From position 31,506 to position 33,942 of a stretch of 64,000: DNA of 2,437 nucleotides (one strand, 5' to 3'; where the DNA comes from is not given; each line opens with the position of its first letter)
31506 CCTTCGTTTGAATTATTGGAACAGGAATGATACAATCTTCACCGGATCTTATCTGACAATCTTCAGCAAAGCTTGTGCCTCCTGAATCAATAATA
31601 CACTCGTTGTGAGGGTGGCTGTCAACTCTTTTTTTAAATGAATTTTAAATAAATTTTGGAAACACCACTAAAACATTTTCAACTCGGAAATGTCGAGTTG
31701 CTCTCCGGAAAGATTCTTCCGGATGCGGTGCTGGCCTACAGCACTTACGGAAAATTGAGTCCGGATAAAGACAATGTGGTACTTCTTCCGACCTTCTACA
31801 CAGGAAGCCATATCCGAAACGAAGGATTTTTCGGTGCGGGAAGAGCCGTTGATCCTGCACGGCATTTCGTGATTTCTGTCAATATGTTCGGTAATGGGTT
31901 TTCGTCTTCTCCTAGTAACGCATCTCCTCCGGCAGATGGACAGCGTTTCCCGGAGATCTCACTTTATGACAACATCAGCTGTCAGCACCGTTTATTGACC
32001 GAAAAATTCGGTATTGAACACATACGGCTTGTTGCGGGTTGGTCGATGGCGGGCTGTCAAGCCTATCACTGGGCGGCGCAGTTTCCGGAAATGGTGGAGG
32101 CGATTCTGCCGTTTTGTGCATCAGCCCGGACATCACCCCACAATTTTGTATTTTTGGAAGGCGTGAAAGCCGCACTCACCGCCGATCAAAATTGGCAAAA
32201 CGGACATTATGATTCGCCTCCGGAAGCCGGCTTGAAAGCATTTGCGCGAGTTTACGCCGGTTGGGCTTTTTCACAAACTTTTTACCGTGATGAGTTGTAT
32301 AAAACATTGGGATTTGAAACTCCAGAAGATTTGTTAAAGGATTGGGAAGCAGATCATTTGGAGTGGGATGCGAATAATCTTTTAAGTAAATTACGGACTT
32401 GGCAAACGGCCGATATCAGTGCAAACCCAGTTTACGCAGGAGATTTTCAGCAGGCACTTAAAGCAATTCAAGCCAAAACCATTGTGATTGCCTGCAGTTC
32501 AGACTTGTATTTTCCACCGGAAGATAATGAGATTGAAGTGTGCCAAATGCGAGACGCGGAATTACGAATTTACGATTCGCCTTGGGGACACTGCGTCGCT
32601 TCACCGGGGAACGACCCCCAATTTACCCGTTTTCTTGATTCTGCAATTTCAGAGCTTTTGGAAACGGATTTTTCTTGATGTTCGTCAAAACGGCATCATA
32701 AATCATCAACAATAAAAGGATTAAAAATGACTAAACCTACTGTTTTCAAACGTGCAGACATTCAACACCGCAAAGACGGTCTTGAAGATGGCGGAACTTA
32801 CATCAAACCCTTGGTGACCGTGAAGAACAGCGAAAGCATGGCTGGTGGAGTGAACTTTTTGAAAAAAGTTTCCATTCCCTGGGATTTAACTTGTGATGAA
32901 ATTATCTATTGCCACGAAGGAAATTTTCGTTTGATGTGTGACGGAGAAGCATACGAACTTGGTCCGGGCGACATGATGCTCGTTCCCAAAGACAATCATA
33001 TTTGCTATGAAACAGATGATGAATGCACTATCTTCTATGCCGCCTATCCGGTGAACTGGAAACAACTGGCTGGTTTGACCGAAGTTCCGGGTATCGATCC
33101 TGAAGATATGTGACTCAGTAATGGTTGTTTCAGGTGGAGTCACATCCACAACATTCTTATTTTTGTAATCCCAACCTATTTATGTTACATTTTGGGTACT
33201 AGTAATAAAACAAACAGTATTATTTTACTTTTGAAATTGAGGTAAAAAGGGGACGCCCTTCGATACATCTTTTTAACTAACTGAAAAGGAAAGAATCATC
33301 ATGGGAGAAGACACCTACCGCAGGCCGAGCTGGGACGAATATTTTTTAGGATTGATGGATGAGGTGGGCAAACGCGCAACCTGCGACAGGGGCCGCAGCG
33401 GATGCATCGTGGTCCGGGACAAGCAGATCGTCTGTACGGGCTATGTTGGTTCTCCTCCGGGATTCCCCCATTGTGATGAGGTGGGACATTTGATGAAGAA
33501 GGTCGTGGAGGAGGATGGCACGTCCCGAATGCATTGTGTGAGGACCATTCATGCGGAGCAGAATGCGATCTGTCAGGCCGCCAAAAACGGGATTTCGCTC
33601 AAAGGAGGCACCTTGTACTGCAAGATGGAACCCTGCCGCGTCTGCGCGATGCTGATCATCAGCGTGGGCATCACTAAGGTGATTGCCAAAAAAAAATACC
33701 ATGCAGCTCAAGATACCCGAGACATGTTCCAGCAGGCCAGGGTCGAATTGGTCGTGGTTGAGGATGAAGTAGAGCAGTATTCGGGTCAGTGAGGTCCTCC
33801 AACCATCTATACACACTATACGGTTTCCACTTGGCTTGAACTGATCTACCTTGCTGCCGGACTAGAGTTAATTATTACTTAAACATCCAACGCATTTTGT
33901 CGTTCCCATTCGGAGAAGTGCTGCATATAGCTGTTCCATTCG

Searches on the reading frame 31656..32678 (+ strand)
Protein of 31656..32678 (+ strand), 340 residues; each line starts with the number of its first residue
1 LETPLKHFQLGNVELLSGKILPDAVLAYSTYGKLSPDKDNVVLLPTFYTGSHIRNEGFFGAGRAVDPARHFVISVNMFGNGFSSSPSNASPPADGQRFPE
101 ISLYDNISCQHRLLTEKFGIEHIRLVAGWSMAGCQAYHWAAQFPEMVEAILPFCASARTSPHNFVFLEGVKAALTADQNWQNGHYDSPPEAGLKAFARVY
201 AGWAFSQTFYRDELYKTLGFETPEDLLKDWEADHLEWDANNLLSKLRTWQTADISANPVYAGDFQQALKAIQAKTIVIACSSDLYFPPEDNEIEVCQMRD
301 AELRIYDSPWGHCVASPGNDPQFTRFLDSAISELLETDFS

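Call 8: search_protein_families(library=pfam, proteins=[window:31656-32678:+])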
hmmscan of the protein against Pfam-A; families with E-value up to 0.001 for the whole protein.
window:31656-32678:+ (340 aa): 1 family
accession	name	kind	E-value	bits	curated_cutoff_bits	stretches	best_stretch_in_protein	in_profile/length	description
PF00561.26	Abhydrolase_1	-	6.3e-13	49.4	25.8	1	41-313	3-239/245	alpha/beta hydrolase fold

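Call 23: search_protein_families(library=ncbifam, proteins=[window:31656-32678:+], max_evalue=0.01)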
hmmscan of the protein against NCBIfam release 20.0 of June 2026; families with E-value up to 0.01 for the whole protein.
window:31656-32678:+ (340 aa): 12 families
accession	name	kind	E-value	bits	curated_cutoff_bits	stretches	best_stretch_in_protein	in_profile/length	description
NF005757.0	PRK07581.1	subfamily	2.3e-136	454.2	332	1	3-336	5-338/339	hypothetical protein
TIGR01392.2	MetX_acetyl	equivalog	1.7e-45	155.6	500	1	12-312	4-332/351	homoserine O-acetyltransferase MetX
NF001209.0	PRK00175.1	equivalog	3.2e-42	144.7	331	1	5-312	15-354/381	homoserine O-acetyltransferase MetX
NF005262.1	PRK06765.1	equivalog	7.4e-34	117.3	450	1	6-312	5-347/366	E22 family MetX-like putative esterase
NF005071.0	PRK06489.1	equivalog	3.6e-33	115.1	305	1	10-294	37-315/362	hypothetical protein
NF047917.1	MetX_acetyl_MTB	exception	7.6e-33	114.1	475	1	5-312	7-341/361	homoserine O-acetyltransferase MetX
NF047916.1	MetX_succinyl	exception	2e-28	99.5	560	1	13-298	16-330/370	homoserine O-succinyltransferase MetX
NF051488.1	bifunc_PcaDC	exception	3e-05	23.3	390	0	114-161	71-117/375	bifunctional 3-oxoadipate enol-lactonase/4-carboxymuconolactone decarboxylase PcaDC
TIGR03343.1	biphenyl_bphD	equivalog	0.00065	19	462.15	0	256-312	207-262/282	2-hydroxy-6-oxo-6-phenylhexa-2,4-dienoate hydrolase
TIGR02427.1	protocat_pcaD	equivalog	0.0016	17.9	255.85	0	259-302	180-223/251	3-oxoadipate enol-lactonase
NF006449.0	PRK08775.1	equivalog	0.0036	16.3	296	0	56-162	87-179/344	homoserine O-succinyltransferase MetX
NF050089.1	i_nPHAscl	equivalog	0.0081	15.3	300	0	112-152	75-114/288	intracellular short-chain-length polyhydroxyalkanoate depolymerase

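Call 24: search_solved_structures(query=window:31656-32678:+, max_evalue=0.00001)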
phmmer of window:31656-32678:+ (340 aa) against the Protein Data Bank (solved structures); distinct sequences matched with E-value up to 0.00001: 16.
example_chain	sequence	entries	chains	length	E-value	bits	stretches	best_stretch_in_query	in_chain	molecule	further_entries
5d6o_A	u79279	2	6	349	5.9e-62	213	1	4-316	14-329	Homoserine O-acetyltransferase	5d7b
5e4y_A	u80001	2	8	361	5.1e-60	206.6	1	4-337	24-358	Homoserine O-acetyltransferase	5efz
2pl5_A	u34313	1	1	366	4.6e-26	95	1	8-306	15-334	Homoserine O-acetyltransferase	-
2vat_A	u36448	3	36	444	6e-26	94.6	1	14-207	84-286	ACETYL-COA--DEACETYLCEPHALOSPORIN C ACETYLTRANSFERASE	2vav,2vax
2b61_A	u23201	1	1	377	4.1e-25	91.9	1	16-312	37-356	Homoserine O-acetyltransferase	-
6pux_A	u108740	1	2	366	2.6e-22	82.6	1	9-312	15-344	Homoserine O-acetyltransferase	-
7ryt_A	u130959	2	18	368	2.6e-22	82.6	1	9-312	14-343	Homoserine O-acetyltransferase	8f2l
5w8o_A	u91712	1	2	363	7.4e-22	81.1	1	9-312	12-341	Homoserine O-acetyltransferase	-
5jkf_A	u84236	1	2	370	4.3e-21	78.6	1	8-288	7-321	Esterase E22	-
5jkj_A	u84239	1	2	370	4.5e-21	78.6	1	8-288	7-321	Esterase E22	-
5w8p_A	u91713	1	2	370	1.8e-20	76.6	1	7-246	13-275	Homoserine O-acetyltransferase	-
6iog_A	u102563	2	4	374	1.3e-19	73.7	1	9-208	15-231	Homoserine O-acetyltransferase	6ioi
6ioh_A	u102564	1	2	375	1.4e-19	73.7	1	9-208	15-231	Homoserine O-acetyltransferase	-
3i1i_A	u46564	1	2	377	2.6e-14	56.4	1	15-300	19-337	Homoserine O-acetyltransferase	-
3vvm_A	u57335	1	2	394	1.1e-12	51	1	18-188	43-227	Homoserine O-acetyltransferase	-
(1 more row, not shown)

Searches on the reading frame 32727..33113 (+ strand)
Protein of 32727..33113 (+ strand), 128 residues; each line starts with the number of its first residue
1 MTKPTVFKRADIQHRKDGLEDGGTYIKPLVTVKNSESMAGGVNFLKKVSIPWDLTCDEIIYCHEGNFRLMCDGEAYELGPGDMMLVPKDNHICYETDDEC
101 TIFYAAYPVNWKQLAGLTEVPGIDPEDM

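Call 8: search_protein_families(library=pfam, proteins=[window:32727-33113:+])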
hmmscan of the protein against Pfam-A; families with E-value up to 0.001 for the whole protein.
window:32727-33113:+ (128 aa): 4 families
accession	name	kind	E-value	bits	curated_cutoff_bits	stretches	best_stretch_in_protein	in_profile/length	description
PF06249.18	EutQ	-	9.1e-18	64.9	21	1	24-112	63-151/152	Ethanolamine utilisation protein EutQ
PF02311.25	AraC_binding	-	9.8e-08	32.3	21.1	1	58-116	25-83/135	AraC-like ligand binding domain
PF07883.17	Cupin_2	-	2.6e-06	27.5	27.2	1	58-90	20-52/70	Cupin domain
PF05899.18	Cupin_3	-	0.00086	19.4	23.5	0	51-90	20-60/74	EutQ-like cupin domain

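Call 23: search_protein_families(library=ncbifam, proteins=[window:32727-33113:+], max_evalue=0.01)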
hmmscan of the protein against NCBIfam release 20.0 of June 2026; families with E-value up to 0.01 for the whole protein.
window:32727-33113:+ (128 aa): 1 family
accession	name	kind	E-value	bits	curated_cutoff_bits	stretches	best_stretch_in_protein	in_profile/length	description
NF012001.0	PRK15457.1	equivalog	4.2e-14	52.8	193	1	15-113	134-232/233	ethanolamine utilization acetate kinase EutQ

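Call 74: search_solved_structures(query=window:32727-33113:+, max_evalue=1)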
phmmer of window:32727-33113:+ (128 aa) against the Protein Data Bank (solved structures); distinct sequences matched with E-value up to 1: 12.
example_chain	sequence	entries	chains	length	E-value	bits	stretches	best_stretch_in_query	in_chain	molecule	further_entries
4axo_A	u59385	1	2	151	1.9e-11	47.3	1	17-112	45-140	ETHANOLAMINE UTILIZATION PROTEIN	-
2pyt_A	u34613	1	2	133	2e-11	47.2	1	15-113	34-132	Ethanolamine utilization protein eutQ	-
8hfb_A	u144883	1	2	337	3.3e-06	30.3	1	55-104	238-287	Quercetin 2,3-dioxygenase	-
1y3t_A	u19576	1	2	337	3.7e-05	26.9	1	58-101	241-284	Hypothetical protein yxaG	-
2h0v_A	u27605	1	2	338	3.8e-05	26.9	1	58-101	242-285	Quercetin 2,3-dioxygenase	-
3lwc_A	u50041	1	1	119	0.00033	23.8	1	47-112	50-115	Uncharacterized protein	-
8xzv_Q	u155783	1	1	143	0.016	18.4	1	47-88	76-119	pTAC18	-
8w9z_P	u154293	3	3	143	0.03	17.5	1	47-88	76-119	PAP13(pTAC18)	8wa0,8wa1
8r5o_T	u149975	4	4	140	0.031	17.5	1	47-88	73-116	PTAC18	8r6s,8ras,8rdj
8qma_R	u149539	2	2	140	0.031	17.4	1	47-88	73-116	PTAC18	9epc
5fq0_A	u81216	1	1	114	0.51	13.5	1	55-89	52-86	KDGF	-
5fq0_B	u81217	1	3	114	0.63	13.2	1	56-89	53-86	KDGF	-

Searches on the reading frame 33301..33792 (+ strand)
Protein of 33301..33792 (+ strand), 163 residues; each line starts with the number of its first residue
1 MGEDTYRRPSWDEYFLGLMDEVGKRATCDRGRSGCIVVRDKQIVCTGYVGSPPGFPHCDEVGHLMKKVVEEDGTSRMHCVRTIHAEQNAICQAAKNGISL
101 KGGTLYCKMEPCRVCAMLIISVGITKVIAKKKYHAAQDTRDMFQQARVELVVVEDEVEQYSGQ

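Call 8: search_protein_families(library=pfam, proteins=[window:33301-33792:+])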
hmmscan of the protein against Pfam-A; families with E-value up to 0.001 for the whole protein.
window:33301-33792:+ (163 aa): 2 families
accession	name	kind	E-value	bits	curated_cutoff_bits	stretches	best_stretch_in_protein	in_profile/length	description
PF00383.29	dCMP_cyt_deam_1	-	2.4e-23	82.4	25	1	10-129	2-100/102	Cytidine and deoxycytidylate deaminase zinc-binding region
PF14437.12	MafB19-deam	-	1.9e-15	57.4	27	1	10-134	2-104/142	MafB19-like deaminase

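Call 23: search_protein_families(library=ncbifam, proteins=[window:33301-33792:+], max_evalue=0.01)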
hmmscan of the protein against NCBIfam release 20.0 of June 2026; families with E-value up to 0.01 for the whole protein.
window:33301-33792:+ (163 aa): 5 families
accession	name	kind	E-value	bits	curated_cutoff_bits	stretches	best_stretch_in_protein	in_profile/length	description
TIGR02571.1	ComEB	equivalog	1.8e-30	105.9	219.45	1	8-156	2-141/151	ComE operon protein 2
NF041025.1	antiphage_deaminase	equivalog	5.1e-15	55.3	400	1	80-128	335-384/437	anti-phage dCTP deaminase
TIGR00326.1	eubact_ribD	equivalog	4e-08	32.8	156.35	1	34-132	22-95/343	bifunctional diaminohydroxyphosphoribosylaminopyrimidine deaminase/5-amino-6-(5-phosphoribosylamino)uracil reductase RibD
NF008052.0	PRK10786.1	equivalog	0.00088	18.1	500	0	22-59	16-52/367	bifunctional diaminohydroxyphosphoribosylaminopyrimidine deaminase/5-amino-6-(5-phosphoribosylamino)uracil reductase RibD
NF008113.2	PRK10860.1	equivalog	0.0028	17.5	150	0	81-128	53-102/165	tRNA adenosine(34) deaminase TadA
